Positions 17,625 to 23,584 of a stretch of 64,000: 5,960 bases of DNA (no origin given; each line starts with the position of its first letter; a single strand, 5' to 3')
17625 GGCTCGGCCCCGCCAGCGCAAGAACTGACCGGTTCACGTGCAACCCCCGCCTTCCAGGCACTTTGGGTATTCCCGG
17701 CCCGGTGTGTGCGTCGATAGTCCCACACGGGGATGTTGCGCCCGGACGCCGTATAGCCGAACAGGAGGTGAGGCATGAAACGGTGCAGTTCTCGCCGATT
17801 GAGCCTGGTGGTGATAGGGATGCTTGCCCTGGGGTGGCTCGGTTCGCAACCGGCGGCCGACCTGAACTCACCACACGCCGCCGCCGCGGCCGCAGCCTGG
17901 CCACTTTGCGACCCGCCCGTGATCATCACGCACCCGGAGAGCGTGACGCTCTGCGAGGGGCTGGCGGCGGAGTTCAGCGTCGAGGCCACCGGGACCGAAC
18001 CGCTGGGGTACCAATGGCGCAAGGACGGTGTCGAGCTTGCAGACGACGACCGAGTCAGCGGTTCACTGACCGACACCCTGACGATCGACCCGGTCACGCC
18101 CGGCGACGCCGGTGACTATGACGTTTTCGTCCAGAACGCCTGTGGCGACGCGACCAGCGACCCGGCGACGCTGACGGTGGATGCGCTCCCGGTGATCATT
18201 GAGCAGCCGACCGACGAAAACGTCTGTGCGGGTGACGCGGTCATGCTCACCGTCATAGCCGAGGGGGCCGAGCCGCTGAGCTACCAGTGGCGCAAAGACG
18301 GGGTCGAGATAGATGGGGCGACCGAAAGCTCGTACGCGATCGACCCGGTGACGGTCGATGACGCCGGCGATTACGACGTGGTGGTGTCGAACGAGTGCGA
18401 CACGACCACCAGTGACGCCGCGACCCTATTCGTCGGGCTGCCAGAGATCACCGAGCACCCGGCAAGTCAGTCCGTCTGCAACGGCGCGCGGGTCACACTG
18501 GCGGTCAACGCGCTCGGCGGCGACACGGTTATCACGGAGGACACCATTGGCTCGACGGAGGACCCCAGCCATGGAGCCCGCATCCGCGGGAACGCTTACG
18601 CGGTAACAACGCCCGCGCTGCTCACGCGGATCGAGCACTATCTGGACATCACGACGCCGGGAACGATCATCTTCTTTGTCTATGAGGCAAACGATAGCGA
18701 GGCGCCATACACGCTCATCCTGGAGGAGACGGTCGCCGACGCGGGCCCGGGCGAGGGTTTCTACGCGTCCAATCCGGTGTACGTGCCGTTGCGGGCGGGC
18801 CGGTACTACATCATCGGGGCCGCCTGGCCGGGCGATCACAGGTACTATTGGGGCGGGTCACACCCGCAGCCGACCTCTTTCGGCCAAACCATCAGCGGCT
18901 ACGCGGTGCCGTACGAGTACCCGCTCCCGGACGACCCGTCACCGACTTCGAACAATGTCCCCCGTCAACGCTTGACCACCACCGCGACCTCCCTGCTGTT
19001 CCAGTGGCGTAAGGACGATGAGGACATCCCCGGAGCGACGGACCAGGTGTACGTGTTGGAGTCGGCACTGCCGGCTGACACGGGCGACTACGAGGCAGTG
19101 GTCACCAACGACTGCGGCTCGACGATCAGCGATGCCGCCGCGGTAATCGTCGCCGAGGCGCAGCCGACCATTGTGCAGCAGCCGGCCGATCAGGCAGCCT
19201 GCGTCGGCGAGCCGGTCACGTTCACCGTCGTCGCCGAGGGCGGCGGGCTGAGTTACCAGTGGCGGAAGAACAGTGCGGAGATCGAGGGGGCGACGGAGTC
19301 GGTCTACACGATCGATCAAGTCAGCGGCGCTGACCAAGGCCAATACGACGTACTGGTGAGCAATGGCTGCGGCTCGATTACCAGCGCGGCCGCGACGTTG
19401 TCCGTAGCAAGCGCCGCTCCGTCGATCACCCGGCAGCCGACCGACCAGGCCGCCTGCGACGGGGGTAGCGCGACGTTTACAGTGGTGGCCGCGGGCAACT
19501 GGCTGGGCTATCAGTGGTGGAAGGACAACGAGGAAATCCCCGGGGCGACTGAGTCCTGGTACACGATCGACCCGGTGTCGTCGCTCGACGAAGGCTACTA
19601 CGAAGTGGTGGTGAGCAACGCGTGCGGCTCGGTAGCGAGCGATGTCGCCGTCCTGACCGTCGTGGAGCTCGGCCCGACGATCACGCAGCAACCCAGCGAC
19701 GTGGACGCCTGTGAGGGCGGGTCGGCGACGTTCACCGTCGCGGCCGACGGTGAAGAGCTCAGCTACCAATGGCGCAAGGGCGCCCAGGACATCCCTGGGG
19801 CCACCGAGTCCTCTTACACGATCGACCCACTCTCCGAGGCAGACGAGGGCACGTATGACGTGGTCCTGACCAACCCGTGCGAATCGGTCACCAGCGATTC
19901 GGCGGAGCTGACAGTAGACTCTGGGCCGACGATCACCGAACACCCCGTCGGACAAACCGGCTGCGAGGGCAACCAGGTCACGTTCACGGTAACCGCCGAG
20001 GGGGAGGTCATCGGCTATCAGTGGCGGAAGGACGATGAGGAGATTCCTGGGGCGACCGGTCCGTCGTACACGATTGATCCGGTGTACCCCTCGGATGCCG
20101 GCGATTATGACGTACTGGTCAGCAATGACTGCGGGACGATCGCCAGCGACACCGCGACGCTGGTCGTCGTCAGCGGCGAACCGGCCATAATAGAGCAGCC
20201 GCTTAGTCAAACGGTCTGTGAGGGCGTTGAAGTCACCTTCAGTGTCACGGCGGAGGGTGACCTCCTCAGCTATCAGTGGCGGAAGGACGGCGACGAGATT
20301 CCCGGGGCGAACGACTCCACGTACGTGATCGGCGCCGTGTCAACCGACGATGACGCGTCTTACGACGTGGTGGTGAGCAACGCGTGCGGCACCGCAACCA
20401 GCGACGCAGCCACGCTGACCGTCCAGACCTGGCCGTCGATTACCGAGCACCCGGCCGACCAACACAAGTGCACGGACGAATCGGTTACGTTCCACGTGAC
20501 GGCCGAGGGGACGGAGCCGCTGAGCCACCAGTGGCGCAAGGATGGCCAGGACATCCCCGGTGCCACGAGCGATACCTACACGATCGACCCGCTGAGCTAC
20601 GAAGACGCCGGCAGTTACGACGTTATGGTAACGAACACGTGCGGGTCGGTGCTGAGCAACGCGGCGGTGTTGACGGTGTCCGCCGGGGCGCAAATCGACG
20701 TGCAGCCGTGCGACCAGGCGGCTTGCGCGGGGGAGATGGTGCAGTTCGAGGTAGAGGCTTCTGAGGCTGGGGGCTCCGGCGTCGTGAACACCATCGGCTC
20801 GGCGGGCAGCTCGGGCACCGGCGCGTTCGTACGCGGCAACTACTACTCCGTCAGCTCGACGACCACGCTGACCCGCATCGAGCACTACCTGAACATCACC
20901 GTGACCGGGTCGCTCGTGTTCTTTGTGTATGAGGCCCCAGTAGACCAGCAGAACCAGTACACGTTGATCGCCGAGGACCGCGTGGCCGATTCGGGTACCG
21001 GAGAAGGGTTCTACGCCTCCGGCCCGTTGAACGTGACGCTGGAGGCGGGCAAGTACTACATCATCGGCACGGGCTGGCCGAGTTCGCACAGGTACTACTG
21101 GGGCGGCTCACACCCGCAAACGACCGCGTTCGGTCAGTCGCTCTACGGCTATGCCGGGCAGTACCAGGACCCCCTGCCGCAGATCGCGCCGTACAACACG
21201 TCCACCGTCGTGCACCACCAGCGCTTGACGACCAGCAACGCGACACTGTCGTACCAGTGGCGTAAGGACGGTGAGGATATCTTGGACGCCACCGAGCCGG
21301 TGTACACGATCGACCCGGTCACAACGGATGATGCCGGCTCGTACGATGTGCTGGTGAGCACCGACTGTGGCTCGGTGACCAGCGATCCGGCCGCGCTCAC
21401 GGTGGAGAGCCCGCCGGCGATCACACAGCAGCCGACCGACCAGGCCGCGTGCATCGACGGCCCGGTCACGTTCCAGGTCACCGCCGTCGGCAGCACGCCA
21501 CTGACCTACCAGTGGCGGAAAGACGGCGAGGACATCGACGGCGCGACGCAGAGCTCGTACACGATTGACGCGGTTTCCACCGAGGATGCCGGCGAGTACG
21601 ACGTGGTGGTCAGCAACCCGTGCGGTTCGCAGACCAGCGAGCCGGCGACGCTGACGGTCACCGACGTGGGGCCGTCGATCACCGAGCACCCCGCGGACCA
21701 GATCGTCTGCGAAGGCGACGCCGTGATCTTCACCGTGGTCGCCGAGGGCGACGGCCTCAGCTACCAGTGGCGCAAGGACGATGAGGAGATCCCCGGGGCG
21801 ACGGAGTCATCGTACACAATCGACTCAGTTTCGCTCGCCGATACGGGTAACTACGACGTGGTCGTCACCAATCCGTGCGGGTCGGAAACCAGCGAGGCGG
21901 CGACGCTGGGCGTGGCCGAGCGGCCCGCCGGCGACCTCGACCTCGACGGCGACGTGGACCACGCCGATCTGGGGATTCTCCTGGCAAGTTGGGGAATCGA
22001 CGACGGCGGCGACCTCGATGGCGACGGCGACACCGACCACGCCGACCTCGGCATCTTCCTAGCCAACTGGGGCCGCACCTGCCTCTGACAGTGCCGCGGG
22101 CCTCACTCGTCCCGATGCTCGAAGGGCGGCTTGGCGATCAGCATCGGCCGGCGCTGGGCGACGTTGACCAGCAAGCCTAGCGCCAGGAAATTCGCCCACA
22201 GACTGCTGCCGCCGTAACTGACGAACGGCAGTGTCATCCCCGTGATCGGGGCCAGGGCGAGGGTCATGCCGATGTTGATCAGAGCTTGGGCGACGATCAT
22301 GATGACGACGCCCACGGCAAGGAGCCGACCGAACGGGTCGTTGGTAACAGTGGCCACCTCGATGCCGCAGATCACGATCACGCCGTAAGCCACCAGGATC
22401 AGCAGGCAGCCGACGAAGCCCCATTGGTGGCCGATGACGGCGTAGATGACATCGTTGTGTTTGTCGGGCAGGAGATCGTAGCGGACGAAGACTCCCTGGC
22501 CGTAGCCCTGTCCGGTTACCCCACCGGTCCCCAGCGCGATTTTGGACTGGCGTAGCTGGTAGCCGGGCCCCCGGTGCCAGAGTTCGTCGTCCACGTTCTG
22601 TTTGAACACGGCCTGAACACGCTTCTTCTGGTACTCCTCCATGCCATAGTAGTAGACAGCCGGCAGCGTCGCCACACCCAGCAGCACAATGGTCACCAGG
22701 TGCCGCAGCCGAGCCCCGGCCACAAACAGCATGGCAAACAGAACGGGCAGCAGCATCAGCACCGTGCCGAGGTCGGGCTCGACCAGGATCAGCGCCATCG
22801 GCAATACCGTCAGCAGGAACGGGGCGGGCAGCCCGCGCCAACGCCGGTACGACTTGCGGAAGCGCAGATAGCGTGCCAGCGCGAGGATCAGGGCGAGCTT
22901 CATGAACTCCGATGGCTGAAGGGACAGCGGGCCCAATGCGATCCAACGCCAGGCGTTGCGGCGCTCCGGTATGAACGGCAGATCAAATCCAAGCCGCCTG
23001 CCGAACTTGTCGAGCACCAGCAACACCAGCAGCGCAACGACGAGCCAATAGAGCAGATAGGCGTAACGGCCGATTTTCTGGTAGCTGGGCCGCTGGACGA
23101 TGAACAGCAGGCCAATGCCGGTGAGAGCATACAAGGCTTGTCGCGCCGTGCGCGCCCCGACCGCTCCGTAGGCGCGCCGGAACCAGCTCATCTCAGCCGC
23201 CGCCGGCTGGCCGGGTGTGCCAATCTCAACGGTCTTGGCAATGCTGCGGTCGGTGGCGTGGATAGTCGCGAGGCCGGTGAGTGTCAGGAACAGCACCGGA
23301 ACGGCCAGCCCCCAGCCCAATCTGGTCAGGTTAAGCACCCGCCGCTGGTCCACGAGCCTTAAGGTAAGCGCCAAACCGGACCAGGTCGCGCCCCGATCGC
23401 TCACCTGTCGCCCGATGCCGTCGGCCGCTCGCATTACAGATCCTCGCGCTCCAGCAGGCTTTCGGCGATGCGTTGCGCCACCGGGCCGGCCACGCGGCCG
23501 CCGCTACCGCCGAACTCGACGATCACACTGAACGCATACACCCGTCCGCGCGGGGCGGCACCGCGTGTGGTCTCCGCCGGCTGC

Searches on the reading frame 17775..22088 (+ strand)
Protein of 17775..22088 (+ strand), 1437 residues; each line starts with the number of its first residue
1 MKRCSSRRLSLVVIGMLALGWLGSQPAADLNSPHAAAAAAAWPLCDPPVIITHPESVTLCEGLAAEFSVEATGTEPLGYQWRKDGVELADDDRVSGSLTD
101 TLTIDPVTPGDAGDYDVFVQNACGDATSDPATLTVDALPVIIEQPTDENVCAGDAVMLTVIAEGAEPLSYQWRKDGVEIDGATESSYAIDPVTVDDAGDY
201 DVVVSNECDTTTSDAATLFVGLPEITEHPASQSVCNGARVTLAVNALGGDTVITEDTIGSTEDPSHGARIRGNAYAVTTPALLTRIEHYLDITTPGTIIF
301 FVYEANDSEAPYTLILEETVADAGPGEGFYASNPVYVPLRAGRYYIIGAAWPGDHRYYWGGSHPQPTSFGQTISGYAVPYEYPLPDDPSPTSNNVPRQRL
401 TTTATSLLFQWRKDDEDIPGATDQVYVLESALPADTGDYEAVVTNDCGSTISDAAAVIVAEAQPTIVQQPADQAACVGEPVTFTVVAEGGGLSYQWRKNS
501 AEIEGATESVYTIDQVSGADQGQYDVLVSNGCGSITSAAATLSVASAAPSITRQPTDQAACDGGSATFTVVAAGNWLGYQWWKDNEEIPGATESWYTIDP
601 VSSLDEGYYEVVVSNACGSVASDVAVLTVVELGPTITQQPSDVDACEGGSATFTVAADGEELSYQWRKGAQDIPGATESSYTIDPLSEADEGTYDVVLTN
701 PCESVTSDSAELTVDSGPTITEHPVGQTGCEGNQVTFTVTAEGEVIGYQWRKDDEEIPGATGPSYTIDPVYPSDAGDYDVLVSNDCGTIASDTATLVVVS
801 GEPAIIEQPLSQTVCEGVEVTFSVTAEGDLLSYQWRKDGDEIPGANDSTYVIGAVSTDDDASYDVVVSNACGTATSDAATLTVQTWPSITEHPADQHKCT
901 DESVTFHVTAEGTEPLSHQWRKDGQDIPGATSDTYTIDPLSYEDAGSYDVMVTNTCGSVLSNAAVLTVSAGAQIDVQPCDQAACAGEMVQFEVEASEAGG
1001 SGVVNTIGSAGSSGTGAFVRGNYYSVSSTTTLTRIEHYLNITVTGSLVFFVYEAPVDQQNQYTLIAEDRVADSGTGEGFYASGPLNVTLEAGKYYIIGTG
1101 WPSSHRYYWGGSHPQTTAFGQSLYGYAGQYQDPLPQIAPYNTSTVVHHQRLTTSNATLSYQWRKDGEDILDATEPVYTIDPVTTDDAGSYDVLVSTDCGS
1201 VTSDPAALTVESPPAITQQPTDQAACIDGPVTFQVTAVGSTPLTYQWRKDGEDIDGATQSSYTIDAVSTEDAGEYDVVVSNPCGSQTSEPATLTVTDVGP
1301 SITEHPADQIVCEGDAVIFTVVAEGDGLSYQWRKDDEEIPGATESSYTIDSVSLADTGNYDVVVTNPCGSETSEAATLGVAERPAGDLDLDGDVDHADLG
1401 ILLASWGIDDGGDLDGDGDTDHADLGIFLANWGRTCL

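Call 14: search_protein_families(library=pfam, proteins=[window:17775-22088:+], max_evalue=0.001)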
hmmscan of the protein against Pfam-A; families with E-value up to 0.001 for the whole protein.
window:17775-22088:+ (1437 aa): 10 families
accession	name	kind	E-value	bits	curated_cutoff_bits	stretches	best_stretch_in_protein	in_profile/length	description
PF13927.12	Ig_3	-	1.4e-104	343.2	30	10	1213-1281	1-78/78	Immunoglobulin domain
PF07679.22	I-set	-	6.9e-87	286.1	23.7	8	48-135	1-90/90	Immunoglobulin I-set domain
PF13895.12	Ig_2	-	3.2e-62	207.2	27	2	1300-1378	2-77/79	Immunoglobulin domain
PF19408.5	PKD_6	-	3.2e-27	95.1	25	0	812-877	12-78/82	PKD-like domain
PF19081.6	Ig_7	-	9.3e-27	93.6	27.3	0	548-627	3-80/84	Ig-like domain CHU_C associated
PF00047.31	ig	-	3.9e-21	75.6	21.8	0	1232-1288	12-79/81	Immunoglobulin domain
PF16680.11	Ig_4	-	1.3e-12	48.5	30.1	0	832-864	14-46/71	T-cell surface glycoprotein CD3 delta chain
PF14921.11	APCDDC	-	4e-05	23.6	27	0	481-517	68-101/232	Adenomatosis polyposis coli down-regulated 1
PF07686.23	V-set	-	4.5e-05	24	26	0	677-714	71-108/109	Immunoglobulin V-set domain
PF25275.1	Golvesin_C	-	0.0007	20.1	31.6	0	941-1005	48-112/132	Golvesin C-terminal domain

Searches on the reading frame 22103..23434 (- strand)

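Call 14: search_protein_families(library=pfam, proteins=[window:22103-23434:-], max_evalue=0.001)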
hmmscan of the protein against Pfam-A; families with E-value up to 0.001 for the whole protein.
window:22103-23434:- (443 aa): 1 family
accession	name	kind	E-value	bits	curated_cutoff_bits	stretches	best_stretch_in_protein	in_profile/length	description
PF01098.24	FTSW_RODA_SPOVE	-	8.5e-89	298.4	26.4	1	84-428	26-353/356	Cell cycle protein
